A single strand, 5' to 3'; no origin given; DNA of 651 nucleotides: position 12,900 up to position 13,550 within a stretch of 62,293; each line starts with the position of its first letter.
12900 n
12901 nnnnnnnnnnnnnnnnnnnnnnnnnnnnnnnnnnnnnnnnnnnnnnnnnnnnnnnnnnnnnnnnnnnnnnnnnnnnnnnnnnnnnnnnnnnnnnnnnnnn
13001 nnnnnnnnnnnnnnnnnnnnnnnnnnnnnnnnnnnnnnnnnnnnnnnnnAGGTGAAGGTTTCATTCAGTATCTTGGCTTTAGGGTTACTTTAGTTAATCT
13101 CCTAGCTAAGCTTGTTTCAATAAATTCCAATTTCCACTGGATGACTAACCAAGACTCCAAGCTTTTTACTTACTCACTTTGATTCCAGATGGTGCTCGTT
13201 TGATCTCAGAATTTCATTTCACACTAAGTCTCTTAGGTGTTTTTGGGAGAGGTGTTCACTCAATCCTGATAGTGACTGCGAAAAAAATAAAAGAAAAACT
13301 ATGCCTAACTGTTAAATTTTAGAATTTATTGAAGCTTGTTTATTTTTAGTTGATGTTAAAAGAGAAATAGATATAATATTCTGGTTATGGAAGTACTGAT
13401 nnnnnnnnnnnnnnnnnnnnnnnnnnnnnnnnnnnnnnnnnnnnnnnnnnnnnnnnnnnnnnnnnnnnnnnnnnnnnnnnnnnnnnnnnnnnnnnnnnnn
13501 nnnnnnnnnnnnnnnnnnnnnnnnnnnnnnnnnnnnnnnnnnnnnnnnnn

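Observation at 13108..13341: Copy A has a perfect 10-bp target-site duplication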

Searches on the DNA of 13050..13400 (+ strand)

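Call 41: search_rna_families(source=window, start=13050, end=13400, threshold=evalue, max_evalue=1)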
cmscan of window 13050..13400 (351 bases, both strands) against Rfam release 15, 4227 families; matches with E-value up to 1: 0.
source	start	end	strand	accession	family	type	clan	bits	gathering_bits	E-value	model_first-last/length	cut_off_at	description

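Call 64: search_dna_similar(query=window:13118-13331:+, collection=plasmids, mode=distant, max_evalue=1, max_rows=15)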
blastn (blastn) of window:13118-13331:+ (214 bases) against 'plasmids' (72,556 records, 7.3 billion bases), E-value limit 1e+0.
No match.
